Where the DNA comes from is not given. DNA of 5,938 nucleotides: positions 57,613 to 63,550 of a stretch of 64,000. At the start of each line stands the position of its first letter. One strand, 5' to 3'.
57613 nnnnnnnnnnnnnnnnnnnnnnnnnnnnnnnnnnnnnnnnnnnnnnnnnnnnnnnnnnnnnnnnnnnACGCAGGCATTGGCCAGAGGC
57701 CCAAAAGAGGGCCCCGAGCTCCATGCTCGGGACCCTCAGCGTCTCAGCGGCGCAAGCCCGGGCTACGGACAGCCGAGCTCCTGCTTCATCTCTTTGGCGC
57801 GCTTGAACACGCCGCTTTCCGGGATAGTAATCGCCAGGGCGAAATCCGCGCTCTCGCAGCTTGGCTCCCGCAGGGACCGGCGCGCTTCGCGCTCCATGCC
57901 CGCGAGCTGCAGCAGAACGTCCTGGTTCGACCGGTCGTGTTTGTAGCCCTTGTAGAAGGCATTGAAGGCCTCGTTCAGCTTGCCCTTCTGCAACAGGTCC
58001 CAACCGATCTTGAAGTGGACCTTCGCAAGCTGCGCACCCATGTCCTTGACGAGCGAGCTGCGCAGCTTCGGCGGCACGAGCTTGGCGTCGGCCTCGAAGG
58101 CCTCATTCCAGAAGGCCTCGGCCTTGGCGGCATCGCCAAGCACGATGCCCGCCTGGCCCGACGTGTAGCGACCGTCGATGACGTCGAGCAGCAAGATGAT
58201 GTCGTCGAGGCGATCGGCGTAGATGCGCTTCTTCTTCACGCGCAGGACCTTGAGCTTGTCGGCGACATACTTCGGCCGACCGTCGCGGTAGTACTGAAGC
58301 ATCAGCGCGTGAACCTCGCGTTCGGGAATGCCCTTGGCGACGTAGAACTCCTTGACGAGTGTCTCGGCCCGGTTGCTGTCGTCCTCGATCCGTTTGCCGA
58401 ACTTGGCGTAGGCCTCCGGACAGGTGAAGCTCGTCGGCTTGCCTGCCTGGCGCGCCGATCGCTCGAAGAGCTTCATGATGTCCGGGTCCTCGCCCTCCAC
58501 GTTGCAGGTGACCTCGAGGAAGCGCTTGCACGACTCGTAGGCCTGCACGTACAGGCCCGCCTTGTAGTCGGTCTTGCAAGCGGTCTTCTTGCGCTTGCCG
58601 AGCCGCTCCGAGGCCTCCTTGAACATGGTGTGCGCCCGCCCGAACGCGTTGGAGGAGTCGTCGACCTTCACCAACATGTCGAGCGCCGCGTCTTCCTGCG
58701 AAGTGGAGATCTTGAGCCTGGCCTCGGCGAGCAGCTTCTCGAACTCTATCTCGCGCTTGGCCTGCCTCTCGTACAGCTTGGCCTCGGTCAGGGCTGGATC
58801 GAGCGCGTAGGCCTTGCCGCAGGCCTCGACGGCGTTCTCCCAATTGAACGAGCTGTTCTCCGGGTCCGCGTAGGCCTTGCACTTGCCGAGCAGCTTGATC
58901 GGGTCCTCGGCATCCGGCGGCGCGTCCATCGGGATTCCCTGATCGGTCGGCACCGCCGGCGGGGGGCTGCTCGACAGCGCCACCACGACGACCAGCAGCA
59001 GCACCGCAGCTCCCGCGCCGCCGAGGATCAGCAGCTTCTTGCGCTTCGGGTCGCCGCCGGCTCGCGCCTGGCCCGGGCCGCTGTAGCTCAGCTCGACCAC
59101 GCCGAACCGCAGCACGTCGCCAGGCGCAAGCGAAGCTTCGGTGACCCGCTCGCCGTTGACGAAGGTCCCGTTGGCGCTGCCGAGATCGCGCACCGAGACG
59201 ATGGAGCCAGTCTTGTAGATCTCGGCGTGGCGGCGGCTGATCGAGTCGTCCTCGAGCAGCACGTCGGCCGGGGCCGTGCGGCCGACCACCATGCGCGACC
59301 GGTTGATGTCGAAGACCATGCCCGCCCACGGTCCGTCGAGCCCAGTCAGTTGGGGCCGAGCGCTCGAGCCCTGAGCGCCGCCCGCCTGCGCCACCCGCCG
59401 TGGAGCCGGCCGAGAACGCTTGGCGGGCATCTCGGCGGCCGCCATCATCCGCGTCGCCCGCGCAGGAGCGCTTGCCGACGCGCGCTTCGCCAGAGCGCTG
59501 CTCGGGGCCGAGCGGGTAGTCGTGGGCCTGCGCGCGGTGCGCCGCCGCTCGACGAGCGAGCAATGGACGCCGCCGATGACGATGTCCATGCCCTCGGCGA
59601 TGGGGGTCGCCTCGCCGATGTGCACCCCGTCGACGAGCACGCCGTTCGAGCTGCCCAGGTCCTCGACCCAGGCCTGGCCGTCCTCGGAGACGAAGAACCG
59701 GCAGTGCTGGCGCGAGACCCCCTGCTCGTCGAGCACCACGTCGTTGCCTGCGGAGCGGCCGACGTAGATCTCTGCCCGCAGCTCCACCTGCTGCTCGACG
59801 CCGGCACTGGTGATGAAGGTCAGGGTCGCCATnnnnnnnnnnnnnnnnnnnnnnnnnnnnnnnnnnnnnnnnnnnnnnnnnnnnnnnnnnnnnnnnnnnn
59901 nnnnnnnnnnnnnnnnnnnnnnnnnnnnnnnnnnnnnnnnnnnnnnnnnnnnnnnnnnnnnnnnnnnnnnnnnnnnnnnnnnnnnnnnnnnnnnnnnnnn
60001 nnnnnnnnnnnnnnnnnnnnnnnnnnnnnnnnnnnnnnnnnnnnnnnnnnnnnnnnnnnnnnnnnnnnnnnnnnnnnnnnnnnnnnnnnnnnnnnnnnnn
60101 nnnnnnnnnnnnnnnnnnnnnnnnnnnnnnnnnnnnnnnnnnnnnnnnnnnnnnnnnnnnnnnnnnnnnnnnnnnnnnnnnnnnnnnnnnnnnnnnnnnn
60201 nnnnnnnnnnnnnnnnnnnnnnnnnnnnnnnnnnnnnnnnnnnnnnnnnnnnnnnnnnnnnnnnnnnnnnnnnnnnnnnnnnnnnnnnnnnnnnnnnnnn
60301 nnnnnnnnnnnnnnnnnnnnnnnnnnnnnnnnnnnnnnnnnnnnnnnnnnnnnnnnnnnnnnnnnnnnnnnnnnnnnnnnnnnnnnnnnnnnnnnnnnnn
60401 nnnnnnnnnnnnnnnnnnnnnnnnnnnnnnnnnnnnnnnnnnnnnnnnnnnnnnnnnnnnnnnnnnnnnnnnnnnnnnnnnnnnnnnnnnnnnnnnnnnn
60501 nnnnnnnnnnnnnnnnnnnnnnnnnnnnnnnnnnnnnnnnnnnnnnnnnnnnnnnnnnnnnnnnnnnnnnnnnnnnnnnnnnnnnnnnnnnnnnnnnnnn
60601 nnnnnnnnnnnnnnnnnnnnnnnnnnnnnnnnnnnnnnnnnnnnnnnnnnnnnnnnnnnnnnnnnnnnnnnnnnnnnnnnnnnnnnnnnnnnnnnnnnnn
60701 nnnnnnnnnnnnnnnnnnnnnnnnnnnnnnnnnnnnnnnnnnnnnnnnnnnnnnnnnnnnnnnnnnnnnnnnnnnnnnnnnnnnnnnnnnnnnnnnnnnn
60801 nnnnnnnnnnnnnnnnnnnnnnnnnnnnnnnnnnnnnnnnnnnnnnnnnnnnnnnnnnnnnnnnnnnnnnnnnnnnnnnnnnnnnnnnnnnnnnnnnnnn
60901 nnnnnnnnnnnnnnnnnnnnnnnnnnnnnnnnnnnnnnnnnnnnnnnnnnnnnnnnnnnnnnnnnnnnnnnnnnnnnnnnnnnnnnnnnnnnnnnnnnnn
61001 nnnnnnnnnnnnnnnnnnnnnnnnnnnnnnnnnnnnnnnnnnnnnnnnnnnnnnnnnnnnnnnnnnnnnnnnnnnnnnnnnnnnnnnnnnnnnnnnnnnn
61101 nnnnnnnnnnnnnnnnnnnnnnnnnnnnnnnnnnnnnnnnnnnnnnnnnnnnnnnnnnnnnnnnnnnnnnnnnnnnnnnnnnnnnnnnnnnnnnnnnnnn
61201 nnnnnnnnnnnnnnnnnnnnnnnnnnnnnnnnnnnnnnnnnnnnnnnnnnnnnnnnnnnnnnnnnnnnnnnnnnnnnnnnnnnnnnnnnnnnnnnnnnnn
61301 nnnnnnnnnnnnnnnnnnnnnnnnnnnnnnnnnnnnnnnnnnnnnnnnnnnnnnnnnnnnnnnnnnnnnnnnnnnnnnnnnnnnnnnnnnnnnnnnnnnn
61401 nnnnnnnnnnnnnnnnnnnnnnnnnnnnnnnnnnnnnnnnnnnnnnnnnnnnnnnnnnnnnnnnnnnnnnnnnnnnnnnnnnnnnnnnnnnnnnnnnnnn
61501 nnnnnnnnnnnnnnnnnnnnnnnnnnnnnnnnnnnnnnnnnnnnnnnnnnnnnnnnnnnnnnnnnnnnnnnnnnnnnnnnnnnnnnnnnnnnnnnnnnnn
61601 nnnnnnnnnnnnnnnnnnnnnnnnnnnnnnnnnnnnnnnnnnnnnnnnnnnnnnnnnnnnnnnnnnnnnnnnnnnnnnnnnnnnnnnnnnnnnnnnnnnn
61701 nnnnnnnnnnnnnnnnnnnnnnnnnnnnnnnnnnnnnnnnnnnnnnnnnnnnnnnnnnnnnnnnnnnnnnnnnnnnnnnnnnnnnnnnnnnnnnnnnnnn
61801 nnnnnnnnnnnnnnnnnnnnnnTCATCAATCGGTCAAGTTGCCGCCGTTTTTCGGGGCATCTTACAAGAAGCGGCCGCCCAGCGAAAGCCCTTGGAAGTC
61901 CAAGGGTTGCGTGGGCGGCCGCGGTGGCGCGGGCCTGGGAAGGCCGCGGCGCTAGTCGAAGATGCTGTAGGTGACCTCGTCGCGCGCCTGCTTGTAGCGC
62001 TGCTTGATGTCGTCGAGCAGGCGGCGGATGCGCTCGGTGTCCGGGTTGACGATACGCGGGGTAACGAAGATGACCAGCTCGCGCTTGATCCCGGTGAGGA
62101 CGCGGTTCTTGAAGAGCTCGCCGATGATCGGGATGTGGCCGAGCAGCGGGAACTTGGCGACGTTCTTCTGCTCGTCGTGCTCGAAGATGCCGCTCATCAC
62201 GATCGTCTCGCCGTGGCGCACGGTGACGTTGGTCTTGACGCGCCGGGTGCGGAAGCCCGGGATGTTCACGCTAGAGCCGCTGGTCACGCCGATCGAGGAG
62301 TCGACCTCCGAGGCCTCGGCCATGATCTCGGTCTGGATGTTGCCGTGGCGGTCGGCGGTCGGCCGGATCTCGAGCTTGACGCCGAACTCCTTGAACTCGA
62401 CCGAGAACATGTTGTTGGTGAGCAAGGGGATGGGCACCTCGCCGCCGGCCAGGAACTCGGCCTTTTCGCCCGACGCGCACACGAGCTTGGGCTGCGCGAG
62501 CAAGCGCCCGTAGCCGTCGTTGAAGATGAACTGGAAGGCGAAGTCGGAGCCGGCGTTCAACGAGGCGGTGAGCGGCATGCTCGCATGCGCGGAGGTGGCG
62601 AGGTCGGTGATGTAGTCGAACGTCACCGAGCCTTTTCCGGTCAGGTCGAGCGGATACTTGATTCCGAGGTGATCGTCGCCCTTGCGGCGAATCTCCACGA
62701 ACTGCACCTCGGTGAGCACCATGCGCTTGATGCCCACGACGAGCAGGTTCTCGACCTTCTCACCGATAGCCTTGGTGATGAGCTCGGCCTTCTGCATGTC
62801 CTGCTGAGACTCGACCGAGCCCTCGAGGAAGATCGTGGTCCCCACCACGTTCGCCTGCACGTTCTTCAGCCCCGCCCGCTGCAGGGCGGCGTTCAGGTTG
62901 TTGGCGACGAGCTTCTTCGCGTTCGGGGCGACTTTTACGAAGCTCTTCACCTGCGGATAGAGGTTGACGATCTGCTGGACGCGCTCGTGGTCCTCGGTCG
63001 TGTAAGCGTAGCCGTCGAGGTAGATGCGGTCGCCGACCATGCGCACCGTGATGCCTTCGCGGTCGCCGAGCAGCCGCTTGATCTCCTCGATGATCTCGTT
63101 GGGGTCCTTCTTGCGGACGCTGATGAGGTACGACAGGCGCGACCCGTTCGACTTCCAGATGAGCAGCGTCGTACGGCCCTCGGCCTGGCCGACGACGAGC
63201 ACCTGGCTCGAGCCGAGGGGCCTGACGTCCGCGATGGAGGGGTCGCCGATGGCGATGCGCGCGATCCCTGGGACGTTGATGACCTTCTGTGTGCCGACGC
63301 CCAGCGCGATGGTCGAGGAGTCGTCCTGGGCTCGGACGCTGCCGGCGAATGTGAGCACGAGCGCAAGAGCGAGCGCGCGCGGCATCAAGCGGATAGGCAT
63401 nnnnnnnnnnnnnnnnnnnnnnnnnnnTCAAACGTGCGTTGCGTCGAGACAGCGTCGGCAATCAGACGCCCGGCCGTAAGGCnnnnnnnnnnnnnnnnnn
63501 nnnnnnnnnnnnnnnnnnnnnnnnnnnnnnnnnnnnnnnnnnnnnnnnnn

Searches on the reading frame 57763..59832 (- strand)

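Call 53: search_protein_families(library=pfam, max_evalue=0.0001, proteins=[window:57763-59832:-])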
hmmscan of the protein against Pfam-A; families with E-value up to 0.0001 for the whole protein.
window:57763-59832:- (689 aa): 2 families
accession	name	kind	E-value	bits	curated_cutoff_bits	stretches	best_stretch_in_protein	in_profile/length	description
PF00498.31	FHA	-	6.9e-39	132.6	20.7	2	182-244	2-67/67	FHA domain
PF16697.10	Yop-YscD_cpl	-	9.2e-29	100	33.2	2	165-248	3-88/94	Inner membrane component of T3SS, cytoplasmic domain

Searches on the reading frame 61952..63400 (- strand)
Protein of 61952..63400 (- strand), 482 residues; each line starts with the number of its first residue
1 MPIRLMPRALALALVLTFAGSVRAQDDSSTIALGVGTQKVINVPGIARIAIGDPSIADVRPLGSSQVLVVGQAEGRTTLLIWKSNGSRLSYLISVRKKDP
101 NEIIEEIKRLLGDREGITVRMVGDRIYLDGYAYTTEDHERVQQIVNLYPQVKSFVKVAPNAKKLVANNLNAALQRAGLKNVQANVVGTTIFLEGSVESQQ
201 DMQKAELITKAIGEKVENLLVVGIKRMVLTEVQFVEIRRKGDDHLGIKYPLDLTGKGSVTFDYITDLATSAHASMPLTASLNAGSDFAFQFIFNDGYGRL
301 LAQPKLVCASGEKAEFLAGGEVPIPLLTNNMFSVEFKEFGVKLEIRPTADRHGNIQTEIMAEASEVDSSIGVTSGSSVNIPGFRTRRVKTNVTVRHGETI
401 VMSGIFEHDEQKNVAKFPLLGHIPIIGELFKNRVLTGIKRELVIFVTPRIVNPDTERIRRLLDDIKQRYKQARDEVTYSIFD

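Call 53: search_protein_families(library=pfam, max_evalue=0.0001, proteins=[window:61952-63400:-])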
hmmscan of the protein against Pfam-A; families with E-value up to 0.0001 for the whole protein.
window:61952-63400:- (482 aa): 3 families
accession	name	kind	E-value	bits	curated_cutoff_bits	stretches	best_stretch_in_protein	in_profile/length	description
PF00263.26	Secretin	-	6.8e-40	136.9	27.5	1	294-451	4-168/169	Bacterial type II and III secretion system protein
PF13629.12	T2SS-T3SS_pil_N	-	4.3e-17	62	23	1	29-95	3-71/72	Pilus formation protein N terminal region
PF04972.22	BON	-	4.1e-09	37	27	0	168-222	8-67/69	BON domain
